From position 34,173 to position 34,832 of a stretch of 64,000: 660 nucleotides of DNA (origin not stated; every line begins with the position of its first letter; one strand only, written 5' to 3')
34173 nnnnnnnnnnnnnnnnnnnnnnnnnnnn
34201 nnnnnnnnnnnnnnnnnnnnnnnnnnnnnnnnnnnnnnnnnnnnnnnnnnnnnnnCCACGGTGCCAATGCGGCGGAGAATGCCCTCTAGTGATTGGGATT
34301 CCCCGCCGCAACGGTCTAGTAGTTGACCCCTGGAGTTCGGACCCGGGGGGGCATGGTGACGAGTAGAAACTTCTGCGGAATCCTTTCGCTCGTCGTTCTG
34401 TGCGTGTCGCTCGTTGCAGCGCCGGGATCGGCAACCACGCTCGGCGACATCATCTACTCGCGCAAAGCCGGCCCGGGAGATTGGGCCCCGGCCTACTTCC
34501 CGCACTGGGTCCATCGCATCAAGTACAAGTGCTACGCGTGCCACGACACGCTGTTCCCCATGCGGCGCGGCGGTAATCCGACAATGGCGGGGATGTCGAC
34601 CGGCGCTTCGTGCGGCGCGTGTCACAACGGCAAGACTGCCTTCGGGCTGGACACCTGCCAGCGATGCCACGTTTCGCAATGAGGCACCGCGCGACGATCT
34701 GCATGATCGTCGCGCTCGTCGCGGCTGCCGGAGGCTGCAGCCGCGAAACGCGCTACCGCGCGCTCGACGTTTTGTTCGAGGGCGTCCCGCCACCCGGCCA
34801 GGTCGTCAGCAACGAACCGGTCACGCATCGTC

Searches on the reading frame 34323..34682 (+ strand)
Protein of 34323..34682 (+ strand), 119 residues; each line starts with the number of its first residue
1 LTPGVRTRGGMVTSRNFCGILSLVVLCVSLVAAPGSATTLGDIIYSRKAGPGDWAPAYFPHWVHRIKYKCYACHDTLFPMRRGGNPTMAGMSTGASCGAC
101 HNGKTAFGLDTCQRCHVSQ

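Call 3: search_protein_families(library=pfam, proteins=[window:34323-34682:+], max_evalue=0.01)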
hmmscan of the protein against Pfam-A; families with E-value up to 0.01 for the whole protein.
window:34323-34682:+ (119 aa): 3 families
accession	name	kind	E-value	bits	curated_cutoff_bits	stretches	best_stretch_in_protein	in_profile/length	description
PF14522.11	Cytochrome_C7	-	1.6e-15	57.1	24.8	1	58-116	2-66/67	Cytochrome c7 and related cytochrome c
PF02085.21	Cytochrom_CIII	-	0.00065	20.4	22.9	0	55-105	19-57/101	Class III cytochrome C family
PF14537.11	Cytochrom_c3_2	-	0.0029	18.5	25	1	67-116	26-78/79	Cytochrome c3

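Call 4: search_protein_families(library=ncbifam, proteins=[window:34323-34682:+], max_evalue=0.01)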
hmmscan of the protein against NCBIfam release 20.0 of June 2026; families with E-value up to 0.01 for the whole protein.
window:34323-34682:+ (119 aa): 2 families
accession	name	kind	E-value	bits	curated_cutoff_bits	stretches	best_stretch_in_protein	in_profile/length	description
TIGR04257.1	nanowire_3heme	domain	7.7e-22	77.2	40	1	55-116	11-74/75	c(7)-type cytochrome triheme domain-containing protein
NF041781.1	mnquin_red_QrcA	equivalog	0.0049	16.5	180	1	38-104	17-74/174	menaquinone reductase multiheme cytochrome c subunit QrcA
